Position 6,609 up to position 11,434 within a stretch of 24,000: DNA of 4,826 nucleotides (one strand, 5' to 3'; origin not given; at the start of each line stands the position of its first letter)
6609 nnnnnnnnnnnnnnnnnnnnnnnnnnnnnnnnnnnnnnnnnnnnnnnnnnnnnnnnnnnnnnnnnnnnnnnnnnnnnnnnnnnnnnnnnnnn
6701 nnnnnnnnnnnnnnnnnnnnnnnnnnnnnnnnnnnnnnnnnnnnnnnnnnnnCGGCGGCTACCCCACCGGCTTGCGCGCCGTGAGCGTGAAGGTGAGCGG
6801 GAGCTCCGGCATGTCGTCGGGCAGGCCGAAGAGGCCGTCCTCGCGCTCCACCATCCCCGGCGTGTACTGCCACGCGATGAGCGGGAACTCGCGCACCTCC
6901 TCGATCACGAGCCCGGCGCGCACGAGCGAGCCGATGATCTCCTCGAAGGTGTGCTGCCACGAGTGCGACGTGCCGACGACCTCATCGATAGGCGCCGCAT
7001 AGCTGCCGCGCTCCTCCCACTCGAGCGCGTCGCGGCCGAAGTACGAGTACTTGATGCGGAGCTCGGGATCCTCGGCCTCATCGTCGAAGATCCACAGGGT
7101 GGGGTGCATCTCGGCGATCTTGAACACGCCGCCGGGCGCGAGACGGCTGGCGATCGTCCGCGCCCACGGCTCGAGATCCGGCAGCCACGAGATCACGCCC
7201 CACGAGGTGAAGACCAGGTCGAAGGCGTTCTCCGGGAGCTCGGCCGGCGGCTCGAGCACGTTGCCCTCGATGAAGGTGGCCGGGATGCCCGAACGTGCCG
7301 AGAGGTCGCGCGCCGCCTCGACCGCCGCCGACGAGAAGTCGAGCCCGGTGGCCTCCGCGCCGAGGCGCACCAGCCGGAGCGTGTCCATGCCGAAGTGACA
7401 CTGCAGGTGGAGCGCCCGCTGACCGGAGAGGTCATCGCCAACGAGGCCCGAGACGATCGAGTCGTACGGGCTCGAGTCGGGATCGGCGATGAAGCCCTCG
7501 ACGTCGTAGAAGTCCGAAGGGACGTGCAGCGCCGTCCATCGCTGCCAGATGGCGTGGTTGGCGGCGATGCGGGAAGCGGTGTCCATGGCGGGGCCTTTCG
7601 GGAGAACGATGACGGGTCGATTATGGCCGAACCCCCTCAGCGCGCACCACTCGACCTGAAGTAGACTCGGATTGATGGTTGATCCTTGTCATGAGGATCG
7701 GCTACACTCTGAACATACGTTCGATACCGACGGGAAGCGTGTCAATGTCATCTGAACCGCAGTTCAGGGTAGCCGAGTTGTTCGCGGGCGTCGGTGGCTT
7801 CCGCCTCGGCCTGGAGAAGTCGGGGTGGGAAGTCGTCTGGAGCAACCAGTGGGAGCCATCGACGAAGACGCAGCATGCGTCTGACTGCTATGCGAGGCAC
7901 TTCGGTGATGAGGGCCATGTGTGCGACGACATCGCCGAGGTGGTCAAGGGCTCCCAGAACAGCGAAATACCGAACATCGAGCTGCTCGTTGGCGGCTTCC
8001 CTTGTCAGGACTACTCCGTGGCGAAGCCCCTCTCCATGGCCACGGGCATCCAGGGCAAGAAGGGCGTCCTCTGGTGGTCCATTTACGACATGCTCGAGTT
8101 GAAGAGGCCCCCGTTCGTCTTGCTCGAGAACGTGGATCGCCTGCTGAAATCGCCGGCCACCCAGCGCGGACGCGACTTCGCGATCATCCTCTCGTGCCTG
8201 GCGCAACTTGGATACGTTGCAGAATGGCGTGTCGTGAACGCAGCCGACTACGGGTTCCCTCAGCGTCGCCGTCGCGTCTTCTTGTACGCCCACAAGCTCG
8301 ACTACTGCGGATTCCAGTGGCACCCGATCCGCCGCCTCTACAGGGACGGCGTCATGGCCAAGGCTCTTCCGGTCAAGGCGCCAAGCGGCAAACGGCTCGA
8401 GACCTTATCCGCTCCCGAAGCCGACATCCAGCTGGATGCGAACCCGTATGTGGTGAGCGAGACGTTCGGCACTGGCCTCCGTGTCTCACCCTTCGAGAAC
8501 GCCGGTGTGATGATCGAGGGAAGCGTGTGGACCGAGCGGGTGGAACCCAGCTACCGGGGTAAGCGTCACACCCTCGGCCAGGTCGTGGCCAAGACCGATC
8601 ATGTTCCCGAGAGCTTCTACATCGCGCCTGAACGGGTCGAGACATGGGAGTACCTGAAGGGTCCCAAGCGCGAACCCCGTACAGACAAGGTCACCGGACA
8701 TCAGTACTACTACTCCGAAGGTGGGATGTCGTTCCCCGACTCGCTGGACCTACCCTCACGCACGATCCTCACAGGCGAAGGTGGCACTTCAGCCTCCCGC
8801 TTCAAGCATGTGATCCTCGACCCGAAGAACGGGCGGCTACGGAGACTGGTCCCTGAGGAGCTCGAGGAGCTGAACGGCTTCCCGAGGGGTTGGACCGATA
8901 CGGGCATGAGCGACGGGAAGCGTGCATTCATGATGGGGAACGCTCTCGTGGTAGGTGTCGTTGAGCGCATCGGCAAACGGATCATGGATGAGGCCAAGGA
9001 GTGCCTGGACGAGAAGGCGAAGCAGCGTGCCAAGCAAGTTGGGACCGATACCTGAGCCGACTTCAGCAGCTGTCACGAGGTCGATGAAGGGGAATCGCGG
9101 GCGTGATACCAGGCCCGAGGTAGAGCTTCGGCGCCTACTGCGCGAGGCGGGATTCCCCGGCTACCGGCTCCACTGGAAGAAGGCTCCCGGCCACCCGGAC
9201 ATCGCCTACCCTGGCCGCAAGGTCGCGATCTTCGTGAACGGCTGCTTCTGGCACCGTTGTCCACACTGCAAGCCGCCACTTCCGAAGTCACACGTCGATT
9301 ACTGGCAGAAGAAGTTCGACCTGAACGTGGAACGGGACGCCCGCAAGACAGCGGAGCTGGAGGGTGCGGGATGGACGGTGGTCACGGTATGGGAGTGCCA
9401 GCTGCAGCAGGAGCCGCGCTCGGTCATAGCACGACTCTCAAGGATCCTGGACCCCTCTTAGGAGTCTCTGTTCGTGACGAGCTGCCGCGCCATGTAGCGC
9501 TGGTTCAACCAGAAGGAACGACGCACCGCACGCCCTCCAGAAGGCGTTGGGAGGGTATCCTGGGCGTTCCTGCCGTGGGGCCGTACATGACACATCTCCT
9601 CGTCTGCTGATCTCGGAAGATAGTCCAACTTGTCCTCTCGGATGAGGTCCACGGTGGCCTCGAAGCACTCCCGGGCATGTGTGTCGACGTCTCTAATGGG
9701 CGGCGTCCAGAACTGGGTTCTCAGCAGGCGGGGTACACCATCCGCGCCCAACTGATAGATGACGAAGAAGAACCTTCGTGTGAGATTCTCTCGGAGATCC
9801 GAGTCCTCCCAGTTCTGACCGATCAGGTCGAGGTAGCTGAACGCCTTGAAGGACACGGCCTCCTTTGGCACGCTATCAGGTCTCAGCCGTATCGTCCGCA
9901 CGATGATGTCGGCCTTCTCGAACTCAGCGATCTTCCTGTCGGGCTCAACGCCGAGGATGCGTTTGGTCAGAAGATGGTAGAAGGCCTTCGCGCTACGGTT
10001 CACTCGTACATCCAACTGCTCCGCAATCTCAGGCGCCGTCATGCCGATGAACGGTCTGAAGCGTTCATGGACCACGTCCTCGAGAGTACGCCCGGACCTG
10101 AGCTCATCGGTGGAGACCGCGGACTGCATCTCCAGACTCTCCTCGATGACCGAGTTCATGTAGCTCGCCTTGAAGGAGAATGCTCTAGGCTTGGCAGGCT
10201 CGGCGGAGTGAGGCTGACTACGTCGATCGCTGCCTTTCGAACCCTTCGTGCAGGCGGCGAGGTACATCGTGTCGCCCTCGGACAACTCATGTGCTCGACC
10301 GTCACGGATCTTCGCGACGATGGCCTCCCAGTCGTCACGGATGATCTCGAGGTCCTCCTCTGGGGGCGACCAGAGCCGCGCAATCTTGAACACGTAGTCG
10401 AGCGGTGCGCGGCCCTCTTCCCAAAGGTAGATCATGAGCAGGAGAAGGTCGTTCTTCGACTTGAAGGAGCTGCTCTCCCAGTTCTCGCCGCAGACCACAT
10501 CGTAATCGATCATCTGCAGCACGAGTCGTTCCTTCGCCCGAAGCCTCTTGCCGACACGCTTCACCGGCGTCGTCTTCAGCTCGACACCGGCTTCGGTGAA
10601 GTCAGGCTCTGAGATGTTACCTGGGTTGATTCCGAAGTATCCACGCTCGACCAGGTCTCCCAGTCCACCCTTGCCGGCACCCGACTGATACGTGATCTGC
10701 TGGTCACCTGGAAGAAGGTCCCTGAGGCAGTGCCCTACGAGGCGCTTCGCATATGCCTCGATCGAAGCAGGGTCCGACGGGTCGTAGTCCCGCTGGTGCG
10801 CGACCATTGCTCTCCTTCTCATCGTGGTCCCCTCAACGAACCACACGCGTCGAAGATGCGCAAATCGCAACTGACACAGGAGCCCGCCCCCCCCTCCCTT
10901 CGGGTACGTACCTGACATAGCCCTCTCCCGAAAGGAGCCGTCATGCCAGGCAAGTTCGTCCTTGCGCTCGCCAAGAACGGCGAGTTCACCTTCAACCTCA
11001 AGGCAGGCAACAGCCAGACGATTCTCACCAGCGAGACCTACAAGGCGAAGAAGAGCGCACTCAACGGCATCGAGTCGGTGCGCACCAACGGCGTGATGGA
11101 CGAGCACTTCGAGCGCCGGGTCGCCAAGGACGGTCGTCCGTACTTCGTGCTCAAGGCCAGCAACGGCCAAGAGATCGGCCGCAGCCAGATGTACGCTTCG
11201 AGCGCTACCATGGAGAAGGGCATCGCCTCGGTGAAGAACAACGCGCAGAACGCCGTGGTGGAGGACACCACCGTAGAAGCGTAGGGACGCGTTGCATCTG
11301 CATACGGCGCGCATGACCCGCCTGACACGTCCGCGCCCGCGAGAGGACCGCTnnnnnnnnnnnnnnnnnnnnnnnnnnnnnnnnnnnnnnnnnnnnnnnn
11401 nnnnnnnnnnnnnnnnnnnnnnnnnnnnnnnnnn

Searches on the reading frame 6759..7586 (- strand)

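Call 22: search_protein_families(library=pfam, proteins=[window:6759-7586:-], max_evalue=0.001)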
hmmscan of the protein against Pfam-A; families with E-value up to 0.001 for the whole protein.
window:6759-7586:- (275 aa): 5 families
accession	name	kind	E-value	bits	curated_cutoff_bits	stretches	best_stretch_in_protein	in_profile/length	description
PF08242.18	Methyltransf_12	-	9.5e-14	52.4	30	1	59-155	1-98/98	Methyltransferase domain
PF13649.12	Methyltransf_25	-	6.3e-12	46.5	27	1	59-153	2-97/97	Methyltransferase domain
PF08241.18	Methyltransf_11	-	4.9e-11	43.6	21.2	1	60-155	2-93/95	Methyltransferase domain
PF13847.12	Methyltransf_31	-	1.2e-08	35.2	27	1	63-161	12-113/145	Methyltransferase domain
PF13489.12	Methyltransf_23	-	2.7e-05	24.4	27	1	66-163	34-122/164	Methyltransferase domain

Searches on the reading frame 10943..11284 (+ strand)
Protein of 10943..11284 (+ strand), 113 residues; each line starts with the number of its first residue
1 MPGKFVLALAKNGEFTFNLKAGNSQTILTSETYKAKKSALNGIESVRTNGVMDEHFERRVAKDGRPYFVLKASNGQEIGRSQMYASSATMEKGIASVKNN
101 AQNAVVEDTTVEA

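Call 3: search_protein_families(library=pfam, proteins=[window:10943-11284:+], max_evalue=0.01)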
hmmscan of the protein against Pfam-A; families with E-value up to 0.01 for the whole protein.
window:10943-11284:+ (113 aa): 1 family
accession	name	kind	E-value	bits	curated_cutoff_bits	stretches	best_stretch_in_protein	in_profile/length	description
PF07411.17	DUF1508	-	1.5e-39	134.1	22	2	61-108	1-48/48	Domain of unknown function (DUF1508)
